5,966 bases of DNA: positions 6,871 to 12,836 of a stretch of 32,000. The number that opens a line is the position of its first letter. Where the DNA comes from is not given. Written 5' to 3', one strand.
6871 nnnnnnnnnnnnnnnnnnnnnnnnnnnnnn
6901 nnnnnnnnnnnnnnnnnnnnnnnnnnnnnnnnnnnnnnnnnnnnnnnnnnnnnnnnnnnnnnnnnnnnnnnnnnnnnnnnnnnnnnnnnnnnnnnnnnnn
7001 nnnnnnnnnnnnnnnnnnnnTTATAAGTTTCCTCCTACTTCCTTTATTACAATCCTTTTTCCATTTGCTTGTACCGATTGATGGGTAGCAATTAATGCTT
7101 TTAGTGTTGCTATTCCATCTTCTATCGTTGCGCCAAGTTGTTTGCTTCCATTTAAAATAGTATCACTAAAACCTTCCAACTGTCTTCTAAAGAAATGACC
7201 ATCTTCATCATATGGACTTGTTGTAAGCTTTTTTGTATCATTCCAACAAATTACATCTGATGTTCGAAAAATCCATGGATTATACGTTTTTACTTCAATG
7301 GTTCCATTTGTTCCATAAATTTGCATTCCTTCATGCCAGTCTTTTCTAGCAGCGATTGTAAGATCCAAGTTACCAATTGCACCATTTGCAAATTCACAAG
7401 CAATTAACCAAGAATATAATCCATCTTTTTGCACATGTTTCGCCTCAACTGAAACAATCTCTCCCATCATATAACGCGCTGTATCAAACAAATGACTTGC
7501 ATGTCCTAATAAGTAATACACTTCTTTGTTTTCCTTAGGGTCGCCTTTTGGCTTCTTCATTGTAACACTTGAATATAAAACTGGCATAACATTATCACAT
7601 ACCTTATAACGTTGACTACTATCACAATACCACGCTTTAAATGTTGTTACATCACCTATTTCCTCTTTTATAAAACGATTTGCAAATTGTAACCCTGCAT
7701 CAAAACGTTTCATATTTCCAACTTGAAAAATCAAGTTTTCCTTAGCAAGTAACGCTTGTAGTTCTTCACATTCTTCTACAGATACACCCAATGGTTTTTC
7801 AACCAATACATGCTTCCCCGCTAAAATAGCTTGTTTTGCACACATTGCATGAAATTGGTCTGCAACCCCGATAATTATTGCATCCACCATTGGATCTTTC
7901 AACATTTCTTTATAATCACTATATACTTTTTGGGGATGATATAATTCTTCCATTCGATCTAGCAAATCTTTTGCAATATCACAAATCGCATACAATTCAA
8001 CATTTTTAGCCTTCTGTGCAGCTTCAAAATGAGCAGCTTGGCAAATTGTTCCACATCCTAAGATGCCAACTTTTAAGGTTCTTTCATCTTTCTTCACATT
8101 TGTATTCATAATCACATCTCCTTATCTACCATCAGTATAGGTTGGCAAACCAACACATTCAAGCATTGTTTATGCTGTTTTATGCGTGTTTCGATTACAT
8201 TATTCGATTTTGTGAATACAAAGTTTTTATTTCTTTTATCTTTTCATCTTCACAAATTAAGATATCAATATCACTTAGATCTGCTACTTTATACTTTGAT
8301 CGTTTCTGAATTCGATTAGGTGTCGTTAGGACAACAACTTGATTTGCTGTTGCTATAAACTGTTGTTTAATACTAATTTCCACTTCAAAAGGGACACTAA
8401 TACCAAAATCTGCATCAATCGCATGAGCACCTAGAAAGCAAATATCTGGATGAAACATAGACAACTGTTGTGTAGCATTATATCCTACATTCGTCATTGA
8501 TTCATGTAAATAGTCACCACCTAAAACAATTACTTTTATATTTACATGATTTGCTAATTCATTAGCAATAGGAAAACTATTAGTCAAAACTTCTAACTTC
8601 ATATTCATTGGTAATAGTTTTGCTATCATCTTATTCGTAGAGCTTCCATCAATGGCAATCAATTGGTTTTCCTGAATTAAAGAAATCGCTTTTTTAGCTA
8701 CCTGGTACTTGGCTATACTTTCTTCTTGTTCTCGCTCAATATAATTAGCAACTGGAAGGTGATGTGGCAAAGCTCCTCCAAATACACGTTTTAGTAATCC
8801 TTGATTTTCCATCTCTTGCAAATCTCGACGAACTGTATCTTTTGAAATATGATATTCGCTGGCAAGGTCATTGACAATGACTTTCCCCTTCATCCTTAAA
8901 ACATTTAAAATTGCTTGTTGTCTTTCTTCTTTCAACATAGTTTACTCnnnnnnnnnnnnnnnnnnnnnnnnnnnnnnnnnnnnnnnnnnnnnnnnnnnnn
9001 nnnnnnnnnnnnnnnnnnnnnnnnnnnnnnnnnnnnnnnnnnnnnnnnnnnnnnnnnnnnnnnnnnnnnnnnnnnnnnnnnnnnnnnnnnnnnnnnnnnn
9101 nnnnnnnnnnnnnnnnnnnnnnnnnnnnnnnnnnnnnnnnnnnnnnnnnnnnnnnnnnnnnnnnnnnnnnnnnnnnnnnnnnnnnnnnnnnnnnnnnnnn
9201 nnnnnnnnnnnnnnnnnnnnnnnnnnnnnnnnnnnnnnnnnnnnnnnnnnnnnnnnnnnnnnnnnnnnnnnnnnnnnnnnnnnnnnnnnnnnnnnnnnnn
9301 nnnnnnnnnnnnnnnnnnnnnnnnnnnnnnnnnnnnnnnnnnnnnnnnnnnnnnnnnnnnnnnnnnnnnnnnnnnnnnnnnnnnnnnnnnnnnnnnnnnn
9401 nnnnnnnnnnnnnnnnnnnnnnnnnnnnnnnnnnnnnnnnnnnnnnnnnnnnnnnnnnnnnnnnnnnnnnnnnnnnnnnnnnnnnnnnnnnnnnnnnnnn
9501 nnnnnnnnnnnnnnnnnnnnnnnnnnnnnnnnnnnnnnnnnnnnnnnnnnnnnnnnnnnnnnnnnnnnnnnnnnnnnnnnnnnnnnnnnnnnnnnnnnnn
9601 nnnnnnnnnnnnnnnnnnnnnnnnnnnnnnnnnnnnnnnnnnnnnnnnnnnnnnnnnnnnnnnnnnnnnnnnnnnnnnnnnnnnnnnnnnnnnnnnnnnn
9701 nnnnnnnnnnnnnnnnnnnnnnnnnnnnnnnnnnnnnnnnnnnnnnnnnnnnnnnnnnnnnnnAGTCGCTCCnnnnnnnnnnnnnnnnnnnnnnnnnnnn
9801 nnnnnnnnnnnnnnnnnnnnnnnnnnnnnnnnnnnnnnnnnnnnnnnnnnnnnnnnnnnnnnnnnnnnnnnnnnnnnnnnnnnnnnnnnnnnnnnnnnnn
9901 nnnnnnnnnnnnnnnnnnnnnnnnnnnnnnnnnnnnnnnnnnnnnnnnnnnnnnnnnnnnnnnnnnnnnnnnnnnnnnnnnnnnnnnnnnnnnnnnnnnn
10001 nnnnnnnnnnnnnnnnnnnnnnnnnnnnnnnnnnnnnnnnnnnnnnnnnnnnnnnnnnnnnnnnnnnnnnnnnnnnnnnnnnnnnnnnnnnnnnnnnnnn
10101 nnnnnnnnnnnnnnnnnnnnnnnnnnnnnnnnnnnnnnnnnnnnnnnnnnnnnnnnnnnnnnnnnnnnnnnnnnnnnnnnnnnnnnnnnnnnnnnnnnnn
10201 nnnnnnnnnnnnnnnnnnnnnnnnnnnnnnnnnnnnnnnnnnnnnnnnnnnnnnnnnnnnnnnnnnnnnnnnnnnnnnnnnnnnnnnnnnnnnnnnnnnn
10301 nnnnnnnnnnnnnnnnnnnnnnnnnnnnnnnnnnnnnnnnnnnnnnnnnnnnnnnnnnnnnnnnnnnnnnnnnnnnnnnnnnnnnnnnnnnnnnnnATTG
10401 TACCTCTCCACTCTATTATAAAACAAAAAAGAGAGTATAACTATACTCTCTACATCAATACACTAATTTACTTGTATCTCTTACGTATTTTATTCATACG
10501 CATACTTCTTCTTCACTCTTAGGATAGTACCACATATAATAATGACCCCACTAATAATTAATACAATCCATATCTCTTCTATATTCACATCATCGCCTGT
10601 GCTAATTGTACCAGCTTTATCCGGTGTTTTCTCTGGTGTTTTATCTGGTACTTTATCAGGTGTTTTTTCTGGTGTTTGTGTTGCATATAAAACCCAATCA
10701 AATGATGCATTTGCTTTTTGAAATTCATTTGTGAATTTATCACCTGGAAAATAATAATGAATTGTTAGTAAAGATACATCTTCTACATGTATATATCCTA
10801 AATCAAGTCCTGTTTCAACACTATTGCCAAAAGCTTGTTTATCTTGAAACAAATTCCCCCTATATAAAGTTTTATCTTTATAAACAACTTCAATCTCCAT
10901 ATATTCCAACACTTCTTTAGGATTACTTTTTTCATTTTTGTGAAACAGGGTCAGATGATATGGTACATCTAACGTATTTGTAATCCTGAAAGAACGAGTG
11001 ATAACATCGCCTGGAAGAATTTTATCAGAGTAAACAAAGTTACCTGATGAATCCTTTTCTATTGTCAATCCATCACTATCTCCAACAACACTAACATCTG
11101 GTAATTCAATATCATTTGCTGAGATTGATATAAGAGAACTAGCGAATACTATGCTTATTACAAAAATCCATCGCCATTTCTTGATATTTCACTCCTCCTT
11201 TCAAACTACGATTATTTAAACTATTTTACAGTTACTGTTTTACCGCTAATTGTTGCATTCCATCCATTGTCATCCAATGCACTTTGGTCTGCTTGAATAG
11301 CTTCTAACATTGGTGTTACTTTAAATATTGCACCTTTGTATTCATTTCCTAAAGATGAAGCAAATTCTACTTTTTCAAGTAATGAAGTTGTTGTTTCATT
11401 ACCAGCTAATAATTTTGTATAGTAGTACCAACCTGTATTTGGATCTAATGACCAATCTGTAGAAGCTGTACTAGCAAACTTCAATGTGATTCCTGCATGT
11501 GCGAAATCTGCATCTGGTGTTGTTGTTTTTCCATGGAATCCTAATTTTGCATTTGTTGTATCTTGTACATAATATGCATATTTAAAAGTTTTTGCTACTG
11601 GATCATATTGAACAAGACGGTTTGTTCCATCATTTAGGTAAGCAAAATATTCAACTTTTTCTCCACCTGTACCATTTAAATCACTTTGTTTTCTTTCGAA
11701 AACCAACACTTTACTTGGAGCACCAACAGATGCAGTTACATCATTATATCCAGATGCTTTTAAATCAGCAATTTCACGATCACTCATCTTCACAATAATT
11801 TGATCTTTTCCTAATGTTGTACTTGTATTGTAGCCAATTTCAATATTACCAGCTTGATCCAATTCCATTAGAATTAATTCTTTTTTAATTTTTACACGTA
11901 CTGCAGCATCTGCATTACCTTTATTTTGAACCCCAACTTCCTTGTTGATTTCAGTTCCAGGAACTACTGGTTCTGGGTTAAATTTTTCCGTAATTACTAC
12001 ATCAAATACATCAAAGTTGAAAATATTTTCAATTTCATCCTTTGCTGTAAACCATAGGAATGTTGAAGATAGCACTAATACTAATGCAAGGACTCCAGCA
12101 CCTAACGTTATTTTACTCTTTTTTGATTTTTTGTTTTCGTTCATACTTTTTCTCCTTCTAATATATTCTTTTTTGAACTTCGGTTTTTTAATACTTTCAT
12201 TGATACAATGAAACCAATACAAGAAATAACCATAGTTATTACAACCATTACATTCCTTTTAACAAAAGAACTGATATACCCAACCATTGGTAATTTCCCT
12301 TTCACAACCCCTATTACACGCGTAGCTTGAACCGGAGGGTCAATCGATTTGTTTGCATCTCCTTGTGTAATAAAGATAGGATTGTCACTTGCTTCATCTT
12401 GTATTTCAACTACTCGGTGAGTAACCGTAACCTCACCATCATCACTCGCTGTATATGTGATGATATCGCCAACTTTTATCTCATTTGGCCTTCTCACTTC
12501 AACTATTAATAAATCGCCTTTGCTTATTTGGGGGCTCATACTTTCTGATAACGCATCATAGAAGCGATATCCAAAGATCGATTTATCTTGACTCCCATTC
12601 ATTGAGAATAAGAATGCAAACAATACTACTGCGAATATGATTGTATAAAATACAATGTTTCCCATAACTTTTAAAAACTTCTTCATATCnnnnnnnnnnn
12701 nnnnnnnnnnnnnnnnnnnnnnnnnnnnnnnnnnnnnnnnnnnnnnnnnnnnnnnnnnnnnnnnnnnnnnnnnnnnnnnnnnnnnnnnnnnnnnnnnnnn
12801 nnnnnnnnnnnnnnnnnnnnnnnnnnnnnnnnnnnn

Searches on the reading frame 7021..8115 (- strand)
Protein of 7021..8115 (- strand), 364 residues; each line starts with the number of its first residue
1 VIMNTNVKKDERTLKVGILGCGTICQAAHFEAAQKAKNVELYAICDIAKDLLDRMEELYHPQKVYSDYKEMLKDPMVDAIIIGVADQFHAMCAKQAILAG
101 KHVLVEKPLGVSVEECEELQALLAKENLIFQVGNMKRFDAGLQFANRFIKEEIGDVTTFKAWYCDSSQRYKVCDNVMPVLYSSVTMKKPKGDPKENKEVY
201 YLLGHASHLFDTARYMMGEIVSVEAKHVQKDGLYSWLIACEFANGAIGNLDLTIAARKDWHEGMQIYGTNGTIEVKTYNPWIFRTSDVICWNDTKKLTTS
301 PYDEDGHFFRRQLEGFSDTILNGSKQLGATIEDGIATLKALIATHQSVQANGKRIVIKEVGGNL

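Call 44: search_protein_families(library=pfam, proteins=[window:7021-8115:-], max_evalue=0.0001)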
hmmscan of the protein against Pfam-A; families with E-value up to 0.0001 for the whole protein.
window:7021-8115:- (364 aa): 3 families
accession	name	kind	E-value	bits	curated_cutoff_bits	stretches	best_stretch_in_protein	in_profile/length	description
PF01408.29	GFO_IDH_MocA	-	4.7e-25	89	24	1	14-133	1-119/120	Oxidoreductase family, NAD-binding Rossmann fold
PF22725.1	GFO_IDH_MocA_C3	-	6.9e-11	42.7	27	1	152-274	12-124/124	GFO/IDH/MocA C-terminal domain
PF02894.22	GFO_IDH_MocA_C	-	1.5e-08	35.2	22.9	1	202-351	43-213/218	Oxidoreductase family, C-terminal alpha/beta domain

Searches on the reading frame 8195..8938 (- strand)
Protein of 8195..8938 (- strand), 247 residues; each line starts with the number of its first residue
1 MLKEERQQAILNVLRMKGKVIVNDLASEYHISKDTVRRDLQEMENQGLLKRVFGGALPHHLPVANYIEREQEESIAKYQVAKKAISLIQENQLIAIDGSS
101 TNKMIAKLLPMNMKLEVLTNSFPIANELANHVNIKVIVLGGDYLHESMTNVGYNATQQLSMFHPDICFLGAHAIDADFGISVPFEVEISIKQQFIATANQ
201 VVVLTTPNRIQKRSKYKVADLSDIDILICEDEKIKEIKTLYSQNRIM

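Call 3: search_protein_families(library=pfam, proteins=[window:8195-8938:-], max_evalue=1)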
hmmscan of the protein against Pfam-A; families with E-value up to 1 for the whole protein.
window:8195-8938:- (247 aa): 29 families (the best 25 are shown)
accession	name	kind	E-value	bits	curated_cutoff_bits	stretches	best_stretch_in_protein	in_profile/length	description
PF00455.28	DeoRC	-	2.9e-40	138.3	31.8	1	76-229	5-158/160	DeoR C terminal sensor domain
PF08220.18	HTH_DeoR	-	4.7e-17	61.9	21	1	6-56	1-51/57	DeoR-like helix-turn-helix domain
PF08279.18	HTH_11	-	9.1e-06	25.9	25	1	6-47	1-43/55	HTH domain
PF12802.13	MarR_2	-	5.9e-05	23.6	27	1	10-52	10-53/61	MarR family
PF08461.16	HTH_12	-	0.00046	20.5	21.4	1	21-52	19-51/66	Ribonuclease R winged-helix domain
PF00392.27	GntR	-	0.00057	19.9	27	1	14-54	18-59/64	Bacterial regulatory proteins, gntR family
PF01325.25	Fe_dep_repress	-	0.0009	19.8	26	1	9-50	12-53/60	Iron dependent repressor, N-terminal DNA binding domain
PF25213.1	HVO_A0261_N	-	0.0012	19.1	35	1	5-52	11-57/86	HVO_A0261 N-terminal domain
PF01047.28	MarR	-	0.0065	16.8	24.6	1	7-51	5-49/59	MarR family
PF01475.25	FUR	-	0.0095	16.5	23.1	0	23-52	32-62/121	Ferric uptake regulator family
PF25212.1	HVO_A0114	-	0.0097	16.1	27.6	1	5-55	22-72/84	HVO_A0114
PF13412.12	HTH_24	-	0.01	15.8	21.9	1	5-50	3-48/48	Winged helix-turn-helix DNA-binding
PF01022.26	HTH_5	-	0.023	15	22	1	10-50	7-46/47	Bacterial regulatory protein, arsR family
PF23819.1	DUF7189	-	0.031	14.9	27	1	74-100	29-56/68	Family of unknown function (DUF7189)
PF21552.3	TFC3_eWH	-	0.05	14.2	27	1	5-50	6-61/91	Transcription factor tau 138 kDa subunit, extended winged helix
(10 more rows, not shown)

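Call 5: search_protein_families(library=ncbifam, proteins=[window:8195-8938:-], max_evalue=1)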
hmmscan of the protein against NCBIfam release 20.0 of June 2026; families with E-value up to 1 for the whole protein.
window:8195-8938:- (247 aa): 30 families (the best 25 are shown)
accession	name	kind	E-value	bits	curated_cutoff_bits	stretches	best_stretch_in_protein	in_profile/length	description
NF041397.1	TranRegGlpR_Halo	equivalog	1.2e-50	172.5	300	1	1-243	1-244/253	HTH-type transcriptional regulator GlpR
NF040755.1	AgaR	equivalog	7.9e-45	153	260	1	5-235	6-239/256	transcriptional repressor AgaR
NF007316.0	PRK09802.1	equivalog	3.4e-41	141.2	351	1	4-234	16-249/269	DeoR family transcriptional regulator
NF007753.1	PRK10434.1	equivalog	3.9e-37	128.2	350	1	2-244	2-246/253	glucitol operon DNA-binding transcriptional repressor SrlR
NF040890.1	trans_reg_YgbI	equivalog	4.8e-29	101.6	400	1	1-233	1-234/253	DNA-binding transcriptional repressor YgbI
NF010034.0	PRK13509.1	equivalog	1.1e-27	97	244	1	2-236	2-236/251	HTH-type transcriptional regulator UlaR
NF007720.0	PRK10411.1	equivalog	4.3e-27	95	259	1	2-234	1-236/243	L-fucose operon activator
NF008154.0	PRK10906.1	equivalog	1.3e-24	86.9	331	1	3-244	3-245/252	DeoR/GlpR family transcriptional regulator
NF040887.2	trans_reg_YciT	exception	1.7e-23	83.5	450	1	5-236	3-231/246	DNA-binding transcriptional regulator YciT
NF007961.0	PRK10681.1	equivalog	7.4e-20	71.4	244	1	3-246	5-248/252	DNA-binding transcriptional repressor DeoR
TIGR01884.1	cas_HTH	subfamily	1.1e-05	25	60.2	1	5-51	142-188/202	CRISPR-associated CARF protein Csa3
NF033788.1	HTH_metalloreg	subfamily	8.3e-05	22.3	55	1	2-51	8-57/77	metalloregulator ArsR/SmtB family transcription factor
NF053606.1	Sta1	subfamily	0.00019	21.5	80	1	5-52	20-67/100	Sta1 family transcriptional regulator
TIGR02702.1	SufR_cyano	equivalog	0.0005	19.8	178.8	1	7-51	3-47/208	iron-sulfur cluster biosynthesis transcriptional regulator SufR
NF053609.1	Sul12a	equivalog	0.00073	19.7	150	1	5-50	5-50/103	Sul12a family chromatin-organizing protein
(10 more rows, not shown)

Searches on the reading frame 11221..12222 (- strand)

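Call 44: search_protein_families(library=pfam, proteins=[window:11221-12222:-], max_evalue=0.0001)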
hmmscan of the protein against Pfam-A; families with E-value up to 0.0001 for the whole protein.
window:11221-12222:- (333 aa): 0 families

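Call 45: search_protein_families(library=padloc, proteins=[window:11221-12222:-], max_evalue=0.001)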
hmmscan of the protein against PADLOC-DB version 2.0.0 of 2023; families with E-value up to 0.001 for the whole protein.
window:11221-12222:- (333 aa): 0 families

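Call 46: search_protein_families(library=ncbifam, proteins=[window:11221-12222:-], max_evalue=0.001)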
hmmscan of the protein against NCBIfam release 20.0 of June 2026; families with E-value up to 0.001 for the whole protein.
window:11221-12222:- (333 aa): 1 family
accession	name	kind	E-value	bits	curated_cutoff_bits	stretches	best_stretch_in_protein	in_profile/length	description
TIGR04090.1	exp_by_SipW_IV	subfamily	2.4e-18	66.7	60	1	39-297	4-177/241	BsaA family SipW-dependent biofilm matrix protein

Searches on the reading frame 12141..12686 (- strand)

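Call 44: search_protein_families(library=pfam, proteins=[window:12141-12686:-], max_evalue=0.0001)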
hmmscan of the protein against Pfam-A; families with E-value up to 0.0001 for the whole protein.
window:12141-12686:- (181 aa): 0 families

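Call 45: search_protein_families(library=padloc, proteins=[window:12141-12686:-], max_evalue=0.001)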
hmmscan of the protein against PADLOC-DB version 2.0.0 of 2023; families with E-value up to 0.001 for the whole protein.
window:12141-12686:- (181 aa): 0 families

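Call 46: search_protein_families(library=ncbifam, proteins=[window:12141-12686:-], max_evalue=0.001)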
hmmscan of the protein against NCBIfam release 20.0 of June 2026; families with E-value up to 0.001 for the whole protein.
window:12141-12686:- (181 aa): 3 families
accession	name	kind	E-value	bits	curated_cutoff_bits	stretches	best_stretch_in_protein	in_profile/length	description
TIGR02228.1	sigpep_I_arch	equivalog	1.1e-27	96.8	51.85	1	12-162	6-153/158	signal peptidase I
NF046067.1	SigPepSipWBacil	equivalog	2.4e-22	79.4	190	1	6-161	2-159/189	signal peptidase I SipW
TIGR02227.1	sigpep_I_bact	equivalog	1.7e-06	28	47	1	36-96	16-78/162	signal peptidase I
